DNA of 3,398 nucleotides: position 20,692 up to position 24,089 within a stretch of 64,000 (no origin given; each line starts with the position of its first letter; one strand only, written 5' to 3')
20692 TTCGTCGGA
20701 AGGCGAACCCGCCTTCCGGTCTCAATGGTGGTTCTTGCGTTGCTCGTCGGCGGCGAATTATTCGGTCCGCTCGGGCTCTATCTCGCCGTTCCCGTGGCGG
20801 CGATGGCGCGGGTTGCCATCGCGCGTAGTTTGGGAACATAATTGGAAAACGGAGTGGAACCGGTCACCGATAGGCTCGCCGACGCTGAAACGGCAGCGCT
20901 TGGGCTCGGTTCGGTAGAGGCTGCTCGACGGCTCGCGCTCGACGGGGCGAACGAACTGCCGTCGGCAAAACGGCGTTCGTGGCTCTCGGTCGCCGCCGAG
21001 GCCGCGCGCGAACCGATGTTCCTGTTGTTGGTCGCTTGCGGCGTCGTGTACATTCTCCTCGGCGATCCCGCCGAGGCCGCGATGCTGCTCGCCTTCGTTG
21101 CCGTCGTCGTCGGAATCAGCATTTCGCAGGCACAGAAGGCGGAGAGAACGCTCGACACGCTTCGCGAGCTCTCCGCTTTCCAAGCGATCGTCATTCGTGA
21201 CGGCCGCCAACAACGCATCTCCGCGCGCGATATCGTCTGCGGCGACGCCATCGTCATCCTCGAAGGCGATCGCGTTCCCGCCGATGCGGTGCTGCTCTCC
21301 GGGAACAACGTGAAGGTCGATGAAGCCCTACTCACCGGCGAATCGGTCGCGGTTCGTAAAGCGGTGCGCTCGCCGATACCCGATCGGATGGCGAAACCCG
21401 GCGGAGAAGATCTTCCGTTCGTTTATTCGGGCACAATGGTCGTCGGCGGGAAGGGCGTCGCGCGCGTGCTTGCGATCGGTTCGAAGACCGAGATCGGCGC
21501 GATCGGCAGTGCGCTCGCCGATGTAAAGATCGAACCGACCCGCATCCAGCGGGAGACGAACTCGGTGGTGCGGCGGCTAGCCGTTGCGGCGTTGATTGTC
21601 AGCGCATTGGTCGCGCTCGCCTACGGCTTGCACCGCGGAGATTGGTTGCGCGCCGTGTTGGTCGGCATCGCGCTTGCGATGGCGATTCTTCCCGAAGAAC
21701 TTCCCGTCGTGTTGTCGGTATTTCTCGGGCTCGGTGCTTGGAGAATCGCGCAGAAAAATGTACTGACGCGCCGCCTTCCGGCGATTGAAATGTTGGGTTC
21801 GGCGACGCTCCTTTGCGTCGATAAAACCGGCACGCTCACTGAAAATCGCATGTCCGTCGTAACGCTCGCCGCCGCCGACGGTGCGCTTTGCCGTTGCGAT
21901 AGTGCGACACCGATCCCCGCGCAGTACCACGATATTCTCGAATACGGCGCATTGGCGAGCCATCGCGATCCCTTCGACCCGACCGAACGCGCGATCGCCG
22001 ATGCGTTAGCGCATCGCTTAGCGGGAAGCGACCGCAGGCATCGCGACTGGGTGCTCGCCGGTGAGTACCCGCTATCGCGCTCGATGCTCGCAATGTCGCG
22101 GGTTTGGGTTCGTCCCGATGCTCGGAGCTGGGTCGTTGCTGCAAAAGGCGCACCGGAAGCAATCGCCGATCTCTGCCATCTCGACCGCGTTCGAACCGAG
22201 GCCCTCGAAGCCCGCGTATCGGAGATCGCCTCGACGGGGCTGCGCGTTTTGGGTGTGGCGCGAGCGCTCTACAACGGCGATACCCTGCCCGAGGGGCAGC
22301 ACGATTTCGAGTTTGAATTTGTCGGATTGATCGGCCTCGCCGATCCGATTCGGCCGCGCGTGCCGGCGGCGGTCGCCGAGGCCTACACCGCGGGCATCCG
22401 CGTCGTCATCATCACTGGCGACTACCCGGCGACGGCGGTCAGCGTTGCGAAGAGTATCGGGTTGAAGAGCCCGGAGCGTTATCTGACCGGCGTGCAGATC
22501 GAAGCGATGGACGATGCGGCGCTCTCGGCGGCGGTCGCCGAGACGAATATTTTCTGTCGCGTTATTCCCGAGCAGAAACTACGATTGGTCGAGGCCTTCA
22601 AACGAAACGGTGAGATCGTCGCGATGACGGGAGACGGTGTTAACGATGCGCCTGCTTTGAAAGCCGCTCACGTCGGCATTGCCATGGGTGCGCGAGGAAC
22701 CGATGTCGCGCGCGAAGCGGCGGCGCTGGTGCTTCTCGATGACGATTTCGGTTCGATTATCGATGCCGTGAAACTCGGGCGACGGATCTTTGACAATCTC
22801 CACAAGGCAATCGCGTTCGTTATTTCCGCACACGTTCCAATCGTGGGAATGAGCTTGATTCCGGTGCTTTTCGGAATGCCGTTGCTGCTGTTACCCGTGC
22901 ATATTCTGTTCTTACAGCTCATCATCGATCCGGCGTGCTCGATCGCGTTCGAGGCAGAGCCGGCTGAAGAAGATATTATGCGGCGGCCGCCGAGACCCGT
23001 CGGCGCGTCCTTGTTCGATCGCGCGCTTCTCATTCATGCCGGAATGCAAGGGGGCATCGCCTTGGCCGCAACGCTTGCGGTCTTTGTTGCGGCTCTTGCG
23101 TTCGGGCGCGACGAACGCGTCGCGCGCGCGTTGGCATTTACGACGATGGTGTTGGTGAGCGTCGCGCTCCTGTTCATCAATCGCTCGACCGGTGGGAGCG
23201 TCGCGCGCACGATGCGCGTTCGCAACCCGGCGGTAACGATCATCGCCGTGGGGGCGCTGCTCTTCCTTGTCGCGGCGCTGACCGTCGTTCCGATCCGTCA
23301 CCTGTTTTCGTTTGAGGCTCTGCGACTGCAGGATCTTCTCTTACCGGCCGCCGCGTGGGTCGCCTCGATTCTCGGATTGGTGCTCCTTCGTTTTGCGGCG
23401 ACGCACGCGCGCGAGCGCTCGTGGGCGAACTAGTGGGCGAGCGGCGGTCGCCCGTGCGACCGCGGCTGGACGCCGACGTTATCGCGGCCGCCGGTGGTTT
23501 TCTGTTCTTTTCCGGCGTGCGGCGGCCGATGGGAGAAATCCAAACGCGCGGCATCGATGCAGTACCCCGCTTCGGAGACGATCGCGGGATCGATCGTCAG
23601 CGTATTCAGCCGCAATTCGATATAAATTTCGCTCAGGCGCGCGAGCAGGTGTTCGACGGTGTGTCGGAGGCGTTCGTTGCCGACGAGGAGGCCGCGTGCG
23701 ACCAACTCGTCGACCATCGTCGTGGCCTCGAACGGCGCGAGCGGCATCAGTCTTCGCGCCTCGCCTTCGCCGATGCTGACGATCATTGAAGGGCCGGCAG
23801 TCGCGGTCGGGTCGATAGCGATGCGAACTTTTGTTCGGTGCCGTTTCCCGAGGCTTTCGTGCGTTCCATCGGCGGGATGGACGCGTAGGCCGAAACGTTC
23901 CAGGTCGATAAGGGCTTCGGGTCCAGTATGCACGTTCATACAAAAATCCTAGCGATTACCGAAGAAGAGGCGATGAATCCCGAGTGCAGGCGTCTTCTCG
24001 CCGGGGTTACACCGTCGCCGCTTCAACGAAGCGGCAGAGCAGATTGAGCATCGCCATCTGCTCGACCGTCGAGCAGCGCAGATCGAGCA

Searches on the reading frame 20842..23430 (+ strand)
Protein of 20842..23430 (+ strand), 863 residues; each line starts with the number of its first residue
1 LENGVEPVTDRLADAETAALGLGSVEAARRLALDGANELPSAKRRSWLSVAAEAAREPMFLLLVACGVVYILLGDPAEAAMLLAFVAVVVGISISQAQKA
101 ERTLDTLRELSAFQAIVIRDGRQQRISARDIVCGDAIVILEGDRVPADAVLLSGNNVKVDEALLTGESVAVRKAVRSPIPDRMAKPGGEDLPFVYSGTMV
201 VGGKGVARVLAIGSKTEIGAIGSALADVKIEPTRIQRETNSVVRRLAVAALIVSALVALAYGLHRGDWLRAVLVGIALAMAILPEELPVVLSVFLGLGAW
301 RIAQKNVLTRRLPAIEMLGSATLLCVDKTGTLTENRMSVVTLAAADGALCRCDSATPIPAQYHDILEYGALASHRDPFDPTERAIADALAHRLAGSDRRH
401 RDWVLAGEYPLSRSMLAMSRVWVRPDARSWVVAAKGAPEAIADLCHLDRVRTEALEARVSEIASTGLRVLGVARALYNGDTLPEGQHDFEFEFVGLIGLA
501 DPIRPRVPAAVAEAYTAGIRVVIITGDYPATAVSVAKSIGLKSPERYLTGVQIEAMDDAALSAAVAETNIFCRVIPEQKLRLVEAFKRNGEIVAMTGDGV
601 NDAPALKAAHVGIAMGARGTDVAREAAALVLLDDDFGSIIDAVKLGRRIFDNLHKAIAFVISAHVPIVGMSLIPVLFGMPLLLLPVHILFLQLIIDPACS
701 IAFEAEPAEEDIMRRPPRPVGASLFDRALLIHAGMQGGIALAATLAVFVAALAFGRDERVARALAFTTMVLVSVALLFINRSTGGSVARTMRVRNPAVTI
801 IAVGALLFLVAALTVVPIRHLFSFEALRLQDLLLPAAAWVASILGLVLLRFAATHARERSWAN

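Call 10: search_protein_families(library=pfam, proteins=[window:20842-23430:+], max_evalue=0.001)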
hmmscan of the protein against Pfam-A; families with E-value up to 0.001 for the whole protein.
window:20842-23430:+ (863 aa): 5 families
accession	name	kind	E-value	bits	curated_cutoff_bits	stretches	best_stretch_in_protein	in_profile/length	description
PF00122.25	E1-E2_ATPase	-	8.3e-43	146.5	28.1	1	111-305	3-181/181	E1-E2 ATPase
PF00689.26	Cation_ATPase_C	-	4.1e-34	118.3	27.3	1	680-844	1-167/175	Cation transporting ATPase, C-terminus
PF00702.32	Hydrolase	-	2.8e-19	70.7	26.4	1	323-610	3-191/191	haloacid dehalogenase-like hydrolase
PF00690.31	Cation_ATPase_N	-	3e-09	36.9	20.4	1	17-69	16-68/69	Cation transporter/ATPase, N-terminus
PF08282.18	Hydrolase_3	-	5.4e-05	23.5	20.9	0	582-640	195-252/255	haloacid dehalogenase-like hydrolase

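Call 94: search_protein_families(library=padloc, proteins=[window:20842-23430:+], max_evalue=0.001)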
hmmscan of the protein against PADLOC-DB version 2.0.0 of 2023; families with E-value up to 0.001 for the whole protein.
window:20842-23430:+ (863 aa): 0 families

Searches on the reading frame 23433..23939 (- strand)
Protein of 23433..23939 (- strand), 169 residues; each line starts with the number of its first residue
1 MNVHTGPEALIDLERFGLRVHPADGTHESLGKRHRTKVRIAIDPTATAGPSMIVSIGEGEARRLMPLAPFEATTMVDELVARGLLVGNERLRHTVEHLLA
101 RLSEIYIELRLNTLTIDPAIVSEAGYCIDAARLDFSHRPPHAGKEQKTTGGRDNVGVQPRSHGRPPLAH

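Call 10: search_protein_families(library=pfam, proteins=[window:23433-23939:-], max_evalue=0.001)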
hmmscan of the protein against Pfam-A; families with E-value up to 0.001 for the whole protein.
window:23433-23939:- (169 aa): 1 family
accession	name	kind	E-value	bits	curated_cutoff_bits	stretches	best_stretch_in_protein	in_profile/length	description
PF13549.11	ATP-grasp_5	-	0.00066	19.5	27.6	1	60-129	141-215/221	ATP-grasp domain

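Call 94: search_protein_families(library=padloc, proteins=[window:23433-23939:-], max_evalue=0.001)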
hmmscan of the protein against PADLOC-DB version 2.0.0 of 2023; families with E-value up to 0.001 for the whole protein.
window:23433-23939:- (169 aa): 0 families
